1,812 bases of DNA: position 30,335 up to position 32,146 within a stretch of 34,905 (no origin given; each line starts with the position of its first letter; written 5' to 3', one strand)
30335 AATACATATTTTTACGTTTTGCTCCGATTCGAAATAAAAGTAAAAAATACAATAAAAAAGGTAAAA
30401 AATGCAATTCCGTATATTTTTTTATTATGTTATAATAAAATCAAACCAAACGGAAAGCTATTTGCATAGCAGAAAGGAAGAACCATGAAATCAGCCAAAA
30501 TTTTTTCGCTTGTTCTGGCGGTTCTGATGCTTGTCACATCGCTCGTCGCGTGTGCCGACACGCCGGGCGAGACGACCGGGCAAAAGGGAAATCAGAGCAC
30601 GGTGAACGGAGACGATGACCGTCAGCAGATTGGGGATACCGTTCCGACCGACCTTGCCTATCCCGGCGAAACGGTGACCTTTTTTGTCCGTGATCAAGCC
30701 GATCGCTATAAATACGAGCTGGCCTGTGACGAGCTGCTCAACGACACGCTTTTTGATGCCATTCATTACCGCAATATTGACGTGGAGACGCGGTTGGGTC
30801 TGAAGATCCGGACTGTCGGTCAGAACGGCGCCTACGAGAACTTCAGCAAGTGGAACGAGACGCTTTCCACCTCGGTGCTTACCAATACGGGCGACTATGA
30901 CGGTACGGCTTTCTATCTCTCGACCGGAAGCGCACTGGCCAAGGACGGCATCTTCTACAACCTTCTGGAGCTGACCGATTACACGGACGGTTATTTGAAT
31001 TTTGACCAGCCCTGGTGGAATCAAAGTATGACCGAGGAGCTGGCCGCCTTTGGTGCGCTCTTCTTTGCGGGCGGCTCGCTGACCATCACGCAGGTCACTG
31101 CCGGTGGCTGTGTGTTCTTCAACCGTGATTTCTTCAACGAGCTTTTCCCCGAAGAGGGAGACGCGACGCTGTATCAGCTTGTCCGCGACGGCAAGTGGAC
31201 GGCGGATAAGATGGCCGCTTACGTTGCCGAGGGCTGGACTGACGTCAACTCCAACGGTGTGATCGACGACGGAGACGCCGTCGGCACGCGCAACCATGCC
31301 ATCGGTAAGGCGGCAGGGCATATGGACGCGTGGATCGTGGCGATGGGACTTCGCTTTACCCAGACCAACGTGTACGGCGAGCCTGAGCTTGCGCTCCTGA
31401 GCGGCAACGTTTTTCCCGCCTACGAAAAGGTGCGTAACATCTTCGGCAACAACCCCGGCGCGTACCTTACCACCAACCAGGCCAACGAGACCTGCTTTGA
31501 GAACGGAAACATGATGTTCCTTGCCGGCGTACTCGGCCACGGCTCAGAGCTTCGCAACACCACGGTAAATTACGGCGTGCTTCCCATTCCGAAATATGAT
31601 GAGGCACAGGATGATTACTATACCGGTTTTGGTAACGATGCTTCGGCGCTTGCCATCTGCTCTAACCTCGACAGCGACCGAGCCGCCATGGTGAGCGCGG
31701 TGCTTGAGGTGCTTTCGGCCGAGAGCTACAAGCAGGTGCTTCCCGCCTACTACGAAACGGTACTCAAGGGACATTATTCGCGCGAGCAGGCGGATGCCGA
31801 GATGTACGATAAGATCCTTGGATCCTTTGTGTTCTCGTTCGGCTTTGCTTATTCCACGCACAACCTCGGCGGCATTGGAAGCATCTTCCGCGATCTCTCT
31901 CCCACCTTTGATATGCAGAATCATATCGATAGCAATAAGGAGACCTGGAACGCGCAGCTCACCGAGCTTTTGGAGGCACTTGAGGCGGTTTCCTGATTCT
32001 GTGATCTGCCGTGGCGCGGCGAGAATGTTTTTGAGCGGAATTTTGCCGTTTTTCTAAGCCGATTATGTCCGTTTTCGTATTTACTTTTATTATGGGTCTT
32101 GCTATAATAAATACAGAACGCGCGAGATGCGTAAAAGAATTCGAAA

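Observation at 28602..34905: Head-to-tail array of at least four paralogous ~500-aa solute-binding-type lipoproteins with no transporter genes between them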

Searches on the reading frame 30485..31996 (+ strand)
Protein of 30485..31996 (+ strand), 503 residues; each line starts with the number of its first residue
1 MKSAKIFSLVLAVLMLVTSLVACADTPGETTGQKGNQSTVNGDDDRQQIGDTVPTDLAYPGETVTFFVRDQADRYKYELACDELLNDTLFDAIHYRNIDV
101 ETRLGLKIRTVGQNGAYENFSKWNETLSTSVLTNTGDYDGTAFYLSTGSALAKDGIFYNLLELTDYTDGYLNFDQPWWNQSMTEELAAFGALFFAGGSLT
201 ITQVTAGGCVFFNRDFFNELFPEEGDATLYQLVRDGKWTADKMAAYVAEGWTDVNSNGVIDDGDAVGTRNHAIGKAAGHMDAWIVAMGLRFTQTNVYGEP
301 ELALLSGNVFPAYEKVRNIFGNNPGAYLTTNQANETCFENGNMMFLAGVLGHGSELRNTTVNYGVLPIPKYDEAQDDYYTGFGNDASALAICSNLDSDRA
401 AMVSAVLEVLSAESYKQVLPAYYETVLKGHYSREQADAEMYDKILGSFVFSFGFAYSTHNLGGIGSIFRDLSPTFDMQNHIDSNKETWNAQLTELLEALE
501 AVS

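Call 7: search_protein_families(library=pfam, proteins=[window:30485-31993:+], max_evalue=1)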
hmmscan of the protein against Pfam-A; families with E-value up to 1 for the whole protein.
window:30485-31993:+ (503 aa): 0 families

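Call 8: search_protein_families(library=ncbifam, proteins=[window:30485-31993:+], max_evalue=1)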
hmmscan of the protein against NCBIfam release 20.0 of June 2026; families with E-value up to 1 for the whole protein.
window:30485-31993:+ (503 aa): 1 family
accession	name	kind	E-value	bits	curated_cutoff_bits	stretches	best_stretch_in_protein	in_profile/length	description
NF040942.2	hypo_ExtJ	equivalog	0.21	12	52.5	1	5-58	3-57/77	selenite/tellurite reduction operon protein ExtJ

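Call 10: find_homologous_proteins(query=window:30485-31993:+)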
Query window:30485-31993:+ (503 aa): 256 proteins with E <= 0.001 among 8000 candidates; the best 120 are listed.
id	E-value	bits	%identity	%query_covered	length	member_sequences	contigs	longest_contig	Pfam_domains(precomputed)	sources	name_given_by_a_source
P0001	0.0e+0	1150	100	100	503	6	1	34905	-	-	-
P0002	3.9e-263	892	77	100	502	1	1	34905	-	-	-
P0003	2.1e-260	883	75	98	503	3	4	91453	-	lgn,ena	-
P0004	3.3e-257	872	76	97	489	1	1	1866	-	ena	-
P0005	6.7e-252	855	75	97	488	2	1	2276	-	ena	-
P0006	5.6e-248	842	72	100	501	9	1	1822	-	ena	-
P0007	1.6e-245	834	73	96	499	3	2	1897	-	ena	-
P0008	1.2e-241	821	70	100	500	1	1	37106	-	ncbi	-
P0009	2.9e-238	810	71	100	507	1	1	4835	-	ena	-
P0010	2.1e-237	807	70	100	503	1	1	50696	-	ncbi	-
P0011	5.7e-235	799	69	100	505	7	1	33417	-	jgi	jgi:ABC-type glycerol-3-phosphate transport system substrate-binding protein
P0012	3.2e-234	796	69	100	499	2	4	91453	-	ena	-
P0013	2.8e-232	790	69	100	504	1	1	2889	-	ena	-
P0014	3.2e-231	787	69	100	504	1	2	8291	-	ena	-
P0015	1.9e-230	784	69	100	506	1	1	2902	-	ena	-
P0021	6.6e-215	733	66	100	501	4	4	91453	-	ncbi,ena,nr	ncbi:MAG: hypothetical protein J6D16_04330 [Clostridia bacterium]|nr:hypothetical protein [Clostridi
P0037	1.3e-201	689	62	100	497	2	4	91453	-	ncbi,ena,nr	ncbi:MAG: hypothetical protein J6D16_03310 [Clostridia bacterium]|nr:hypothetical protein [Clostridi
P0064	1.4e-163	563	52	100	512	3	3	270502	-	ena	-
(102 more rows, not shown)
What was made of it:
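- On ABC-importer solute-binding proteins, family 1 / CUT1 (Pfam clan of SBP_bac_1, SBP_bac_8): The precomputed Pfam column is empty for all 120 close homologues (call 10).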

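Call 12: find_encoding_contigs(protein=window:30485-31996:+, flank=10000)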
Protein window:30485-31996:+ (503 aa): 1 contig read that carries it; 1 place shown.
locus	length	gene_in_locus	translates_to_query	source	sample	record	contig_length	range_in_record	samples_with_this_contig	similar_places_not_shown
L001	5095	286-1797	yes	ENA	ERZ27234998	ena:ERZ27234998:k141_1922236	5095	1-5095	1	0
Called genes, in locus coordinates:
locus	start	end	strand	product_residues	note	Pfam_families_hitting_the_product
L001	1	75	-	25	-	?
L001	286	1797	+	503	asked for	-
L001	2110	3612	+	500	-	-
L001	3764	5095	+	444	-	?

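Call 15: find_encoding_contigs(protein=P0003, flank=10000, max_places=3)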
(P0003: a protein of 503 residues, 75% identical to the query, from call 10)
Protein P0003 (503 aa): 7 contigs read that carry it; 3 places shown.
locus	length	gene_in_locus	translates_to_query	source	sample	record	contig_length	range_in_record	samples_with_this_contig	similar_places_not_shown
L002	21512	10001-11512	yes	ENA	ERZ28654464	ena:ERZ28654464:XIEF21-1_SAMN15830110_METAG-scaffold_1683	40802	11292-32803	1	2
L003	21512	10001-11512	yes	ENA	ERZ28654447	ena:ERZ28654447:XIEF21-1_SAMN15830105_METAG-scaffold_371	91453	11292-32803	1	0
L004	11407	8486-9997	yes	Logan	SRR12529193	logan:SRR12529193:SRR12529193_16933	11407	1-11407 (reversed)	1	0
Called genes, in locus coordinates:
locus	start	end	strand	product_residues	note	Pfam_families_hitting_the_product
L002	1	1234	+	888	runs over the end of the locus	PF00690:Cation_ATPase_N, PF00122:E1-E2_ATPase, PF00702:Hydrolase, PF13246:Cation_ATPase, PF00689:Cation_ATPase_C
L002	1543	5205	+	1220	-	-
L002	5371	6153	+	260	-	PF00756:Esterase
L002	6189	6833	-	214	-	PF00702:Hydrolase, PF12710:HAD, PF13419:HAD_2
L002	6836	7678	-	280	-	PF02311:AraC_binding, PF07883:Cupin_2 (weak), PF12833:HTH_18, PF00165:HTH_AraC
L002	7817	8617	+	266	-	PF09479:Flg_new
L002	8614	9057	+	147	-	-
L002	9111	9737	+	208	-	PF02659:Mntp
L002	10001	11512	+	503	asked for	-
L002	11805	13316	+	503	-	-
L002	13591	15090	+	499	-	-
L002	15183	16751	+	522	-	-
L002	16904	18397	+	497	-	-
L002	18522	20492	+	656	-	PF21209:Bac_rhamnosid-like_N, PF17389:Bac_rhamnosid6H, PF22422:MGH1-like_GH (faint)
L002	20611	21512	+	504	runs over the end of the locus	-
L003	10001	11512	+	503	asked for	-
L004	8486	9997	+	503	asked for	-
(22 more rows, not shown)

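Call 16: find_encoding_contigs(protein=P0064, flank=10000, max_places=3)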
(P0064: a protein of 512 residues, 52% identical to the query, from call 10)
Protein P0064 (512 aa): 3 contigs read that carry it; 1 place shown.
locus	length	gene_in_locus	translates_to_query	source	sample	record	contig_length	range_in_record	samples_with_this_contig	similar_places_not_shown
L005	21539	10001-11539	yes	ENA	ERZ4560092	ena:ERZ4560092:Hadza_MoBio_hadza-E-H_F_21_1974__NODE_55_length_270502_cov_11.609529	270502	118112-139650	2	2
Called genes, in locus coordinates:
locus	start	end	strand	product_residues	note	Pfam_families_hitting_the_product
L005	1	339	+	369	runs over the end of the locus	PF05050:Methyltransf_21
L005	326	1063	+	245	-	PF13263:PHP_C (faint)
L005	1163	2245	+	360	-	PF01118:Semialdhyde_dh, PF02774:Semialdhyde_dhC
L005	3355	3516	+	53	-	PF00471:Ribosomal_L33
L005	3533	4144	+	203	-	PF00584:SecE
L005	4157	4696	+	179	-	PF02357:NusG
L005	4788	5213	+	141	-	PF03946:Ribosomal_L11_N, PF00298:Ribosomal_L11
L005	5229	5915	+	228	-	PF00687:Ribosomal_L1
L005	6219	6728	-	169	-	-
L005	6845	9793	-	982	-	PF24517:CBM96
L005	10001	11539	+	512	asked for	-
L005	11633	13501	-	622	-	PF01134:GIDA, PF12831:FAD_oxidored (faint), PF21680:GIDA_C_1st, PF13932:SAM_GIDA_C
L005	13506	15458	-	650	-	PF07944:Beta-AFase-like_GH127_cat, PF20736:Glyco_hydro127M, PF20737:Glyco_hydro127C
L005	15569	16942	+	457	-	PF01554:MatE, PF03023:MurJ, PF01554:MatE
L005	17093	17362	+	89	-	PF13451:zf_Tbcl, PF23477:zf_Tbcl_2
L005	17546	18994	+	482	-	PF01183:Glyco_hydro_25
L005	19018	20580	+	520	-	PF13541:ChlI, PF00158:Sigma54_activat (weak), PF00493:MCM (faint), PF01078:Mg_chelatase, PF07728:AAA_5, PF13335:Mg_chelatase_C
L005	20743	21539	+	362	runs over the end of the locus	PF00266:Aminotran_5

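Call 19: find_encoding_contigs(protein=P0037, flank=10000, max_places=2)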
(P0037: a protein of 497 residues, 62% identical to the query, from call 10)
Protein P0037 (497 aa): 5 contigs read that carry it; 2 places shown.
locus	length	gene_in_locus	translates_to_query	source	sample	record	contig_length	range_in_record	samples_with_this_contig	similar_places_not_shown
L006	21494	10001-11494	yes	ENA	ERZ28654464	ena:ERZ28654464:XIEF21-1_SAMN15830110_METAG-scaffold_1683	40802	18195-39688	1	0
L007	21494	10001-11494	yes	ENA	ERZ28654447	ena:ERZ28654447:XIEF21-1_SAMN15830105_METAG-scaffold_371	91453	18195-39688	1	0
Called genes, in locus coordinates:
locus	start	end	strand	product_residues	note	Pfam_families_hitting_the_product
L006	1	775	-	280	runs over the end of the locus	PF02311:AraC_binding, PF07883:Cupin_2 (weak), PF12833:HTH_18, PF00165:HTH_AraC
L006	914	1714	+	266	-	PF09479:Flg_new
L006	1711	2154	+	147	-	-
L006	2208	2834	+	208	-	PF02659:Mntp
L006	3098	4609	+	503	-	-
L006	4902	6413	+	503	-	-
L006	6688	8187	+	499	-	-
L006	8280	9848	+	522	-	-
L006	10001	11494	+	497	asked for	-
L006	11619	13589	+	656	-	PF21209:Bac_rhamnosid-like_N, PF17389:Bac_rhamnosid6H, PF22422:MGH1-like_GH (faint)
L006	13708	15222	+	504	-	-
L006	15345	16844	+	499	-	-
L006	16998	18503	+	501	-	-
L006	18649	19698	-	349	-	PF13936:HTH_38, PF00665:rve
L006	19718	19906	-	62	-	-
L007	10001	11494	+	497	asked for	-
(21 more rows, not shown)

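Call 24: search_solved_structures(query=A1, max_evalue=10, show_alignments=2)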
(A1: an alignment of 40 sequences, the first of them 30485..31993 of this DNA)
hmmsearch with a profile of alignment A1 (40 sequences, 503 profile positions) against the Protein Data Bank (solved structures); distinct sequences matched with E-value up to 10: 1.
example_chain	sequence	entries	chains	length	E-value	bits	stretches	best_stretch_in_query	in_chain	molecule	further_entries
9xf5_A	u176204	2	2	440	0.96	11.2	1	2-57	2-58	ABC transporter substrate-binding protein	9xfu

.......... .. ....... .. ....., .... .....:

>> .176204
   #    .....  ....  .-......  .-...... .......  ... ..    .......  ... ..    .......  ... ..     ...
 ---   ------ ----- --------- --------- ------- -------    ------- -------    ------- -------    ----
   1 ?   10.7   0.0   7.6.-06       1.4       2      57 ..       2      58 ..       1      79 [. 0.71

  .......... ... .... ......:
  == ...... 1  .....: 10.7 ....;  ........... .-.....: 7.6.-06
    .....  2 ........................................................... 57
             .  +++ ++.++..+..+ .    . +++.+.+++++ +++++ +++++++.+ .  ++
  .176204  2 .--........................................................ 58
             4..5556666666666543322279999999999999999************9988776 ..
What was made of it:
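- Tried and rejected: A PDB sequence search with the close-family profile A1 found only a signal-peptide match at E=0.96 (call 24).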

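Call 29: predict_structure(alignment_id=A1)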
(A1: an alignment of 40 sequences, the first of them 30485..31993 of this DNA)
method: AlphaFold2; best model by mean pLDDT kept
length: 503 residues; sequences in the alignment: 40
mean_pLDDT: 86.7   pTM: 0.82
mean pLDDT of the five models: 86.7, 85.9, 85.3, 85.0, 83.7
residues with pLDDT >= 90: 290; 70-90: 165; 50-70: 26; < 50: 22
segments of 3 or more residues with pLDDT < 50: 22-43
pLDDT, mean of each block of 10 residues (from residue 1): 72 71 35 26 68 93 97 92 88 94 97 93 97 95 92 96 90 91 86 90 85 96 95 97 97 91 92 76 92 88 89 94 89 82 93 81 93 94 85 96 97 89 66 76 85 87 89 90 94 95 92
secondary structure, 60 per line:
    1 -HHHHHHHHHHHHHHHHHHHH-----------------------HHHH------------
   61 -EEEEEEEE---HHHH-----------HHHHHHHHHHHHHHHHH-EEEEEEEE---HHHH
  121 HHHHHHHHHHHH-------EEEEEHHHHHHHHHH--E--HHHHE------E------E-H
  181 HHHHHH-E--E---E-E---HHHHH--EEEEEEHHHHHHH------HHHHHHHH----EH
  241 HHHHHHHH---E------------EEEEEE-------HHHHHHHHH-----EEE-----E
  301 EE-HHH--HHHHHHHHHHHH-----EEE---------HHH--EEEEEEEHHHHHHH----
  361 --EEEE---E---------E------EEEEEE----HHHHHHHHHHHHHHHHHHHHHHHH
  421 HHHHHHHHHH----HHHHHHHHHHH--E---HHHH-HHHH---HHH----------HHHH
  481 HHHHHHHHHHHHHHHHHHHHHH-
elements in order: H2-21 H45-48 E62-69 H73-76 H88-104 E106-113 H117-132 E140-144 H145-154 H160-163 H180-186 H201-205 E208-213 H214-220 H227-234 H240-248 E265-270 H278-286 E292-294 E300-302 H309-320 E326-328 E343-349 H350-356 E363-366 E387-392 H397-430 H435-445 H452-455 H457-460 H477-502
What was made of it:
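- On ABC-importer solute-binding proteins, family 1 / CUT1 (Pfam clan of SBP_bac_1, SBP_bac_8): AF2 model pLDDT 86.7 (call 29).
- AF2 model of copy 2 has pLDDT 86.7 and pTM 0.82 (call 29).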

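Call 32: fold_search(model_id=the predicted structure, library=pdb)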
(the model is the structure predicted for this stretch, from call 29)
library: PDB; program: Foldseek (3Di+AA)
matches with E <= 10: 982; with E <= 0.001: 820
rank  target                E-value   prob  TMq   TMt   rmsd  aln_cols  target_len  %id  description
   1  6x84_B                3.9e-12  1.00  0.57  0.67   5.7       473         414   14  Sn-glycerol-3-phosphate binding periplasmic protein UgpB from Escherichia coli - W169S, W172S (released 2020-08-19)
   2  6x84_A                2.0e-11  1.00  0.58  0.68   5.7       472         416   15  Sn-glycerol-3-phosphate binding periplasmic protein UgpB from Escherichia coli - W169S, W172S (released 2020-08-19)
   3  3quf_A                2.1e-11  1.00  0.51  0.64   7.3       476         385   15  The structure of a family 1 extracellular solute-binding protein from Bifidobacterium longum subsp. infantis (released 2011-05-04)
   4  7c0v_A                2.5e-11  1.00  0.47  0.57   7.7       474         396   11  Crystal structure of a dinucleotide-binding protein (Y224A) of ABC transporter endogenously bound to uridylyl-3'-5'-ph (released 2021-03-10)
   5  2hq0                  2.5e-11  1.00  0.45  0.56   7.9       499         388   14  Structure of RafE from Streptococcus pneumoniae (released 2007-07-31)
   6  7c14_A                3.8e-11  1.00  0.47  0.57   7.8       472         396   11  Crystal structure of a dinucleotide-binding protein (Q274A) of ABC transporter endogenously bound to uridylyl-3'-5'-ph (released 2021-03-10)
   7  5f7v_A                3.8e-11  1.00  0.47  0.58   7.4       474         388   12  ABC substrate-binding protein Lmo0181 from Listeria monocytogenes in complex with cycloalternan (released 2016-09-07)
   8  7c15_B                4.1e-11  1.00  0.49  0.60   7.4       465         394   11  Crystal structure of a dinucleotide-binding protein (Q274A) of ABC transporter endogenously bound to uridylyl-3'-5'-ph (released 2021-03-10)
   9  7c15_A                5.6e-11  1.00  0.49  0.59   7.5       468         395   12  Crystal structure of a dinucleotide-binding protein (Q274A) of ABC transporter endogenously bound to uridylyl-3'-5'-ph (released 2021-03-10)
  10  7c0l_A                5.6e-11  1.00  0.48  0.59   7.7       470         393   12  Crystal structure of a dinucleotide-binding protein of ABC transporter endogenously bound to uridylyl-3'-5'-phospho-gu (released 2021-03-10)
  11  3quf_B                5.6e-11  1.00  0.47  0.58   8.4       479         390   15  The structure of a family 1 extracellular solute-binding protein from Bifidobacterium longum subsp. infantis (released 2011-05-04)
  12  7c0t_B                5.9e-11  1.00  0.49  0.60   7.6       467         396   11  Crystal structure of a dinucleotide-binding protein (N81A) of ABC transporter endogenously bound to uridylyl-3'-5'-pho (released 2021-03-10)
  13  7c0r_A                5.9e-11  1.00  0.49  0.59   7.5       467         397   11  Crystal structure of a dinucleotide-binding protein (F79A) of ABC transporter endogenously bound to uridylyl-3'-5'-pho (released 2021-03-10)
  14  7c0f_A                6.3e-11  1.00  0.47  0.57   7.6       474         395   10  Crystal structure of a dinucleotide-binding protein of ABC transporter endogenously bound to uridylyl-3'-5'-phospho-gu (released 2021-03-10)
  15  6pql_A                6.3e-11  1.00  0.41  0.51   8.5       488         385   15  SBP RafE in complex with raffinose (released 2019-10-02)
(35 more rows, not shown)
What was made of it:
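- On ABC-importer solute-binding proteins, family 1 / CUT1 (Pfam clan of SBP_bac_1, SBP_bac_8): Foldseek gives 820 PDB hits at E<=1e-3; all 50 listed are family-1 SBPs or MBP fusion constructs, top E 3.9e-12 (call 32).
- Closest known: Family-1. Same: Two-lobed type II binding fold (call 32).
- The top hits are UgpB, B. longum family-1 SBP, RafE, MalE and the beta-L-arabinobiose-binding protein, at E 4e-12 to 5e-10 with target-normalised TM 0.5-0.68 (call 32).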
